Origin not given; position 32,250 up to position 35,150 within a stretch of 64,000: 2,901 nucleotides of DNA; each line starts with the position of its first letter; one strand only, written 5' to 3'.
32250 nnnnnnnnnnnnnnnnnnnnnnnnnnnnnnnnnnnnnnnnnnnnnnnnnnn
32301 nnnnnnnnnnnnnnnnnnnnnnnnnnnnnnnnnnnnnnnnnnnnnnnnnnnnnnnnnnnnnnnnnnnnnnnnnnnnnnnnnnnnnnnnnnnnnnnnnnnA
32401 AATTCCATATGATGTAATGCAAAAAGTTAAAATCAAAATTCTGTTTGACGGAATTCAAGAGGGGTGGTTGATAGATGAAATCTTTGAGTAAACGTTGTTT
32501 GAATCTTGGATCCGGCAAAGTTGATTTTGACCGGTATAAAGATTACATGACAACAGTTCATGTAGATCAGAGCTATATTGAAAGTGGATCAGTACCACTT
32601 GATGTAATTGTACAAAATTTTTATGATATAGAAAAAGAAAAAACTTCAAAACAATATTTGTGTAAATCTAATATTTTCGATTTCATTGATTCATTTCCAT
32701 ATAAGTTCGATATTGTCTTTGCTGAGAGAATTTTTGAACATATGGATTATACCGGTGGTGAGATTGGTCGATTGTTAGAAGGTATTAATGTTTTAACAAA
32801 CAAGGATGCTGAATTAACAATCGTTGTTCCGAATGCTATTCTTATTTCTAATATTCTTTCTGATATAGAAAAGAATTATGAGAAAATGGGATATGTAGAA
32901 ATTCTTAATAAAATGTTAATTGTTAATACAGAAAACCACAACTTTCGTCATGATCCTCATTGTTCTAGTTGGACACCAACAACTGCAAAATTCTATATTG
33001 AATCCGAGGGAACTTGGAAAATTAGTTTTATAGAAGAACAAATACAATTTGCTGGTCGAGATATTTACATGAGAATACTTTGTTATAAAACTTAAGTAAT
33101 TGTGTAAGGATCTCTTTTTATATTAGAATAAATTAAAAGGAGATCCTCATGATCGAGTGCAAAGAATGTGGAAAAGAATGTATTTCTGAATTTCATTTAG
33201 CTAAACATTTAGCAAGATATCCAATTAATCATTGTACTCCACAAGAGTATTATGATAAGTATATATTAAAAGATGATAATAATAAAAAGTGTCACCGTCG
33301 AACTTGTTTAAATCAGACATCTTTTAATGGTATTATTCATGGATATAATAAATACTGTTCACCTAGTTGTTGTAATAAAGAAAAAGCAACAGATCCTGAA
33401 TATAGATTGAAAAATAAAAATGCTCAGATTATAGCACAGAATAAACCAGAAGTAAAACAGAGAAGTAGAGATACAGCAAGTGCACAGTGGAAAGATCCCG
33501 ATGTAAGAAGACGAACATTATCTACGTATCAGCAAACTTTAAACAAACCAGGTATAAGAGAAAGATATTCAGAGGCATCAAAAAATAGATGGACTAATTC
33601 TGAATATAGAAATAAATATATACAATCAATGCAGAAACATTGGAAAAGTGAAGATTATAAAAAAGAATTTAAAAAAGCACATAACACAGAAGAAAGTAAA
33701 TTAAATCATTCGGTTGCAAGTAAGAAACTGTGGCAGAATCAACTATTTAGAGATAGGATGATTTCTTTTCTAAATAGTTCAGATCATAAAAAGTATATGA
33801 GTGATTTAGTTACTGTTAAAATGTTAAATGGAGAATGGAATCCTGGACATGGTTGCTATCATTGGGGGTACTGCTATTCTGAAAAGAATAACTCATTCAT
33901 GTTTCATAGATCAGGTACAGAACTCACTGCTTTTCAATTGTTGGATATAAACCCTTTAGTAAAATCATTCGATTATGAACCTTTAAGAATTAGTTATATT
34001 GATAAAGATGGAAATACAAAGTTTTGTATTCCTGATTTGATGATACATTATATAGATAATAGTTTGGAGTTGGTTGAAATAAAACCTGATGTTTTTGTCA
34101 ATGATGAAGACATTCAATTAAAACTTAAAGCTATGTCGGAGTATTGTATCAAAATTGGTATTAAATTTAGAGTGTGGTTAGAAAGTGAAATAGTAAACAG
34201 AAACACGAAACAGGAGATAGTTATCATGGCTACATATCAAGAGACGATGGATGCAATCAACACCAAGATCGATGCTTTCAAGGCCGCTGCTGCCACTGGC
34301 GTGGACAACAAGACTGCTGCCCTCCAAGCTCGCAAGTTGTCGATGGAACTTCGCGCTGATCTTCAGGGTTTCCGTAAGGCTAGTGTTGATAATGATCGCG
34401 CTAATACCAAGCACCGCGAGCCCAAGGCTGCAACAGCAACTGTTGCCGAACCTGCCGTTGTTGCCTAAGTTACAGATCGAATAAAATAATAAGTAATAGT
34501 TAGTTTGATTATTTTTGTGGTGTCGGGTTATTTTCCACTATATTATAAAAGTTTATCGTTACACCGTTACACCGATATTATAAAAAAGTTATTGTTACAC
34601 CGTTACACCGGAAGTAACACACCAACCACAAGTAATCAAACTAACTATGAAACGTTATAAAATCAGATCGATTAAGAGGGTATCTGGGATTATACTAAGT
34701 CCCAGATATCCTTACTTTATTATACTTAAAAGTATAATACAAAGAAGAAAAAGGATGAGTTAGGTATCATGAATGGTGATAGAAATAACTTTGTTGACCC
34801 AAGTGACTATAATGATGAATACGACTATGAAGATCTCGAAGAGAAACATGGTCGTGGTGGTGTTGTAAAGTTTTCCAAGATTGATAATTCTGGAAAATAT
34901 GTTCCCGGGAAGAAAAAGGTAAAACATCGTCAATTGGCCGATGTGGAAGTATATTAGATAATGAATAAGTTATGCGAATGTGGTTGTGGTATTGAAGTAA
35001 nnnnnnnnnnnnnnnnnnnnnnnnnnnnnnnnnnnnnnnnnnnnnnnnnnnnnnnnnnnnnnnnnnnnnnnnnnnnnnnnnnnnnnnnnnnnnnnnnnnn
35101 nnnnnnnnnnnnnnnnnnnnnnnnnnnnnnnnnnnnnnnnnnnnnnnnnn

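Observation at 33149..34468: Endonuclease ORF has no stop codon and runs in frame into a small GC-rich gene with its own RBS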

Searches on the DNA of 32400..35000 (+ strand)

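Call 3: search_dna_similar(query=window:32400-35000:+, collection=phages, mode=near, max_rows=20)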
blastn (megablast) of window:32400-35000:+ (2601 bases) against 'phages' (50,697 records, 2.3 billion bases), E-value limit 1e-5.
No match.

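Call 40: search_rna_families(source=window, start=32900, end=35000, threshold=evalue, max_evalue=1)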
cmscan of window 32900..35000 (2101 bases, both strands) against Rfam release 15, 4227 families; matches with E-value up to 1: 2.
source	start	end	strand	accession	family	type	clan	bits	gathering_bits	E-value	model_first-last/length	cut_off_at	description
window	34496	34648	+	RF04120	MIR5998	Gene; miRNA;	-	18.9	180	0.49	18-156/173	no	MIR5998 microRNA precursor family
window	34808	34886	+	RF01123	sR35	Gene; snRNA; snoRNA; CD-box;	-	16.2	60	0.57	1-57/57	no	Small nucleolar RNA sR35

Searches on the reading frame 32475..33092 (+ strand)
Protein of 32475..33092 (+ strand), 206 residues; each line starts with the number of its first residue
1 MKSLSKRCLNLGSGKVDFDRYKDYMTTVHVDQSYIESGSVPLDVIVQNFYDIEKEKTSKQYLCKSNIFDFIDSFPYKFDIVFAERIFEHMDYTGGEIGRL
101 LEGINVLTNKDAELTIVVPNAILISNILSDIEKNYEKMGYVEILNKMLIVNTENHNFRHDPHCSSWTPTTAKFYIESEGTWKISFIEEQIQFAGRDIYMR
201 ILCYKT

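Call 34: search_protein_families(library=phrogs, proteins=[window:32475-33092:+], max_evalue=0.001)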
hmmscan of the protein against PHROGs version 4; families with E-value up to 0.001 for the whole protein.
window:32475-33092:+ (206 aa): 0 families

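Call 35: search_protein_families(library=pfam, proteins=[window:32475-33092:+], max_evalue=0.001)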
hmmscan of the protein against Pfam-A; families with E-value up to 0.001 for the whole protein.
window:32475-33092:+ (206 aa): 0 families
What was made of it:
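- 32475..33095 (+): Conserved upstream gene (206 aa, unknown function), the left anchor of the insertion site. In endonuclease-free relatives, its stop is followed 28-91 nt later by the small gene. No Pfam or PHROG hit (calls 34, 35).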
